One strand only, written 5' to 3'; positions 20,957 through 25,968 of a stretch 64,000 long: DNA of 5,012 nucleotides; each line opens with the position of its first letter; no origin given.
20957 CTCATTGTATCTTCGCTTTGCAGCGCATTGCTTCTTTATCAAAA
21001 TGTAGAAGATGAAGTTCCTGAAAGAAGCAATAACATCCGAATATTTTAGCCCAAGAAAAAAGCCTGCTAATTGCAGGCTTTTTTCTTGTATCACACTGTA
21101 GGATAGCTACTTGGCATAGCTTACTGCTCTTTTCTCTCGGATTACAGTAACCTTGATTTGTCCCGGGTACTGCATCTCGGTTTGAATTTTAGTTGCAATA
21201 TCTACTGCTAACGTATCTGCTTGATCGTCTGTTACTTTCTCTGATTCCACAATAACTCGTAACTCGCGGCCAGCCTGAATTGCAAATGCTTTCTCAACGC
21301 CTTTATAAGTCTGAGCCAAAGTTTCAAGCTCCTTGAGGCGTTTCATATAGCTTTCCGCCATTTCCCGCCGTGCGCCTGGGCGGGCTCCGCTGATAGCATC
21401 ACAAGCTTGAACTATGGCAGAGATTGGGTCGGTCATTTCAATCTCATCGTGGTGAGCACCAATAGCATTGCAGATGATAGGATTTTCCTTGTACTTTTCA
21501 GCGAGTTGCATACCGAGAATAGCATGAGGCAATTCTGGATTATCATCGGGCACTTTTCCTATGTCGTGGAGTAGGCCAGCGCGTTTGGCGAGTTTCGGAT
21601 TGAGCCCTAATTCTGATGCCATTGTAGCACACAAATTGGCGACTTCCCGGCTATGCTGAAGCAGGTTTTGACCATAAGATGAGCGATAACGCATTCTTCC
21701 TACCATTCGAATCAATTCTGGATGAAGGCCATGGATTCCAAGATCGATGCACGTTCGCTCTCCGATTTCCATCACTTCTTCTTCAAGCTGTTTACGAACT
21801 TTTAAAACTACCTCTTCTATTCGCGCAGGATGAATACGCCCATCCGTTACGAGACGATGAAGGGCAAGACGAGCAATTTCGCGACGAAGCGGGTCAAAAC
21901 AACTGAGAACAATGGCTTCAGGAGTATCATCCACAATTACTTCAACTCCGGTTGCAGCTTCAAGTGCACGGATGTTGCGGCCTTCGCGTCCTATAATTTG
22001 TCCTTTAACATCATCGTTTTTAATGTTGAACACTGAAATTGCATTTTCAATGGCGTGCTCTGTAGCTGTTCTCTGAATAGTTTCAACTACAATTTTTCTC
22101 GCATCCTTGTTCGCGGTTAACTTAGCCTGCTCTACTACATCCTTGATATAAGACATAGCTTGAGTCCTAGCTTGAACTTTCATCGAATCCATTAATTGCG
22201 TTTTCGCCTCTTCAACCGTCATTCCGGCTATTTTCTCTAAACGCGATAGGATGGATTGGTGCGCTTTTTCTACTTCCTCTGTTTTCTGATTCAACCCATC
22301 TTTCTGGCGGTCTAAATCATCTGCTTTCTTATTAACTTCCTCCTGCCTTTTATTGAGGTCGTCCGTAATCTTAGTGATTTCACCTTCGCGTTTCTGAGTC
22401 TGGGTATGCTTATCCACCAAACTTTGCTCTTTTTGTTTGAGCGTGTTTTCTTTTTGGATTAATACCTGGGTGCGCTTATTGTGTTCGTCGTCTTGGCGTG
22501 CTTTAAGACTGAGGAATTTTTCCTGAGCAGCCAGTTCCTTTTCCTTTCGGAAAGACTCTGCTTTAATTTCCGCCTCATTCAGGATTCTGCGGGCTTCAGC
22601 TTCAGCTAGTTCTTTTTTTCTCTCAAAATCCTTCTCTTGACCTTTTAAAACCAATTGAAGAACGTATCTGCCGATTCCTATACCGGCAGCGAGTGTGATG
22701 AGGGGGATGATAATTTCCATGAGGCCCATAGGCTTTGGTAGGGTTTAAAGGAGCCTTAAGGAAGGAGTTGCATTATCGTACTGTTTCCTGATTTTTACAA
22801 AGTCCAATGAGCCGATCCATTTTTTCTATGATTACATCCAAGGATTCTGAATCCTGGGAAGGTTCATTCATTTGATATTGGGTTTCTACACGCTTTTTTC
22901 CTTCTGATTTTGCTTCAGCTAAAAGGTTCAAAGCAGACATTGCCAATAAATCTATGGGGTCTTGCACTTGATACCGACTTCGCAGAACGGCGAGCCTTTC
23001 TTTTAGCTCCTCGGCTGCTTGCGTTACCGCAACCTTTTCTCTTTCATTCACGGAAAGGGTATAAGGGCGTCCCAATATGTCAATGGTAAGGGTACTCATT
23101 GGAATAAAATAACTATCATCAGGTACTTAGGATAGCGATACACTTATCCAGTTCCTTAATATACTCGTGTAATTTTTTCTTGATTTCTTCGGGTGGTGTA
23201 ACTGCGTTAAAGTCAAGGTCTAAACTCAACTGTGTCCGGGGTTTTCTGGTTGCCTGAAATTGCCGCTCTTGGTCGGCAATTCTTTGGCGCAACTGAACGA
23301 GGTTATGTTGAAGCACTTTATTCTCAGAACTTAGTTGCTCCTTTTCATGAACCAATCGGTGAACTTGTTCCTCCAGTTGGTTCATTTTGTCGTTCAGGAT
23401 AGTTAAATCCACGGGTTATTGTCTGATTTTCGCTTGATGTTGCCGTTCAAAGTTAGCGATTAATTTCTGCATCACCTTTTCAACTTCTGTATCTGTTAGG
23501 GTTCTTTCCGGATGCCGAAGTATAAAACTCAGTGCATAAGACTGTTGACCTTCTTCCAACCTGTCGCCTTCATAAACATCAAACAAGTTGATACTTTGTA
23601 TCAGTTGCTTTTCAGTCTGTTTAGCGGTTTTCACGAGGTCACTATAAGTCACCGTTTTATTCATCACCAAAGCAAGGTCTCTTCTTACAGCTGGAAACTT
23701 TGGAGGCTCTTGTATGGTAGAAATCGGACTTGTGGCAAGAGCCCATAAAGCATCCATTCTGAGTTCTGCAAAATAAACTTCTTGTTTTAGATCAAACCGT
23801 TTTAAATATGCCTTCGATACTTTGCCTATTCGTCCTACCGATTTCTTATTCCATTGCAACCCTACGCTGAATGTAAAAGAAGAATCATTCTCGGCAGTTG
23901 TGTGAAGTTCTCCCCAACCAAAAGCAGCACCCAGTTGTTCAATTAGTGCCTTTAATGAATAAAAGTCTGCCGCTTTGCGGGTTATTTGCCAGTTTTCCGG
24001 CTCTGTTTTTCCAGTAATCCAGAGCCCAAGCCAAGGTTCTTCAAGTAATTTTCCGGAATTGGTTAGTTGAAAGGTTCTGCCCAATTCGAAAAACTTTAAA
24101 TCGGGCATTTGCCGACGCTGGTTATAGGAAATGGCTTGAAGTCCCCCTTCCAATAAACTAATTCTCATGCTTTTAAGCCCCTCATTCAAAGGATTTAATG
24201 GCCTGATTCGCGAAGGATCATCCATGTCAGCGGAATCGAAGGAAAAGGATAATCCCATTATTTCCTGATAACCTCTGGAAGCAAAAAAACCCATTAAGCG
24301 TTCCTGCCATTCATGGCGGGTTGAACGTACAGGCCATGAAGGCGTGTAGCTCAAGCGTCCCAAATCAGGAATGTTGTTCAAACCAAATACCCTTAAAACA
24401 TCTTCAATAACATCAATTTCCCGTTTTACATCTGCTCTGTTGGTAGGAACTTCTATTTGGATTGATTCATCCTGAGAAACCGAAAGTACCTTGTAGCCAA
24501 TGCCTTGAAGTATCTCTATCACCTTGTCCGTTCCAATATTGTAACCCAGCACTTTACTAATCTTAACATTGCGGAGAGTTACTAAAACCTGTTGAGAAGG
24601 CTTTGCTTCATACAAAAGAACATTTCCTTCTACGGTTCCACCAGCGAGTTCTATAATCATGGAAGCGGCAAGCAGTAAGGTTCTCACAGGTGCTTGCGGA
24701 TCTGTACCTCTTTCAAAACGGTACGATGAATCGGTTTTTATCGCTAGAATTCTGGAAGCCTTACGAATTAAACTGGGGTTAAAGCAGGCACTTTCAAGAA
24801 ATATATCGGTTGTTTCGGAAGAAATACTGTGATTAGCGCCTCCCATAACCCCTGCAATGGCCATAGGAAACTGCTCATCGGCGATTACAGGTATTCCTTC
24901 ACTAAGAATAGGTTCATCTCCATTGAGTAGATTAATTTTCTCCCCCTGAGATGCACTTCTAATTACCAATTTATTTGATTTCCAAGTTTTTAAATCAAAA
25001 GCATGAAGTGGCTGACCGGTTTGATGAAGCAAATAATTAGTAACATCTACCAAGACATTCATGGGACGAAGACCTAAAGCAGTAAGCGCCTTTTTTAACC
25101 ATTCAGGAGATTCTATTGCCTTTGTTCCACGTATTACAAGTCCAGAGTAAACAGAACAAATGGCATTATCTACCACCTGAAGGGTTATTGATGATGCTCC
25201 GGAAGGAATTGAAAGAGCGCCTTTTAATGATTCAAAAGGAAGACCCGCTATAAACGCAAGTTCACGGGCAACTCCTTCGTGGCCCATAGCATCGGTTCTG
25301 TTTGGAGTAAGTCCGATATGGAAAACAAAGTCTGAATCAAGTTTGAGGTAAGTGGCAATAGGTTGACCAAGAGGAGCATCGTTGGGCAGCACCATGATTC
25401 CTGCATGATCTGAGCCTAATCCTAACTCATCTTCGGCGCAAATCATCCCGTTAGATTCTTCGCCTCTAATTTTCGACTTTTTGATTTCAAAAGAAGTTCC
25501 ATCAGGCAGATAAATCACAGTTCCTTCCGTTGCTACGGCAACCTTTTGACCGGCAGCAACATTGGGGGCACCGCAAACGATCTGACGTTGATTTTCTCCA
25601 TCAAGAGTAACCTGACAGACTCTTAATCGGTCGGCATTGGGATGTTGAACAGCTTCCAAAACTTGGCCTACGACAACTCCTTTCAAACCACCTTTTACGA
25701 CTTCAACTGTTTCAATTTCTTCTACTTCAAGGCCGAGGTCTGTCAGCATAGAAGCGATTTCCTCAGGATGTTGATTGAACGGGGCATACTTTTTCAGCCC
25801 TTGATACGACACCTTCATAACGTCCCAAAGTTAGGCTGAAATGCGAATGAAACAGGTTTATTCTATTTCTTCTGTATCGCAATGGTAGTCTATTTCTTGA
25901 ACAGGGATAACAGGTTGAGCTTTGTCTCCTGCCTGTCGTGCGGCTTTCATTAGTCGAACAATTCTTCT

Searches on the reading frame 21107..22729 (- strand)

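Call 25: search_protein_families(library=pfam, proteins=[window:21107-22729:-], max_evalue=0.00001)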
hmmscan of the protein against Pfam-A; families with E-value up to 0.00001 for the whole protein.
window:21107-22729:- (540 aa): 3 families
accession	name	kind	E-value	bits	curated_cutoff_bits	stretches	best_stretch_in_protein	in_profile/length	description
PF12072.13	RNase_Y_N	-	3.6e-30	105.4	32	1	6-225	3-201/201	RNase Y N-terminal region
PF01966.28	HD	-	1.1e-19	71.3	22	1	357-447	2-114/116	HD domain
PF00013.35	KH_1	-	3.7e-06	27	21.5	0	241-288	10-62/66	KH domain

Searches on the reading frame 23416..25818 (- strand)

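Call 50: search_protein_families(library=pfam, proteins=[window:23416-25818:-], max_evalue=0.000001)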
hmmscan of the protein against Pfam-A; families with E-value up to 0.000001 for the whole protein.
window:23416-25818:- (800 aa): 5 families
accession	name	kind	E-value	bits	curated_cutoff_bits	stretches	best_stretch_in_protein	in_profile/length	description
PF03483.22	B3_4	-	2.6e-58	196.9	29.3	1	221-393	2-174/174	B3/4 domain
PF17759.6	tRNA_synthFbeta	-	3.4e-37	128.4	22.4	1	501-687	18-213/214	Phenylalanyl tRNA synthetase beta chain CLM domain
PF03147.19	FDX-ACB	-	3.1e-29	101.7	31.1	1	706-799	1-94/94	Ferredoxin-fold anticodon binding domain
PF01588.26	tRNA_bind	-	1.7e-23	83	27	1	48-152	1-95/96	Putative tRNA binding domain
PF03484.21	B5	-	9.8e-19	67.8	28.6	1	413-479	1-66/67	tRNA synthetase B5 domain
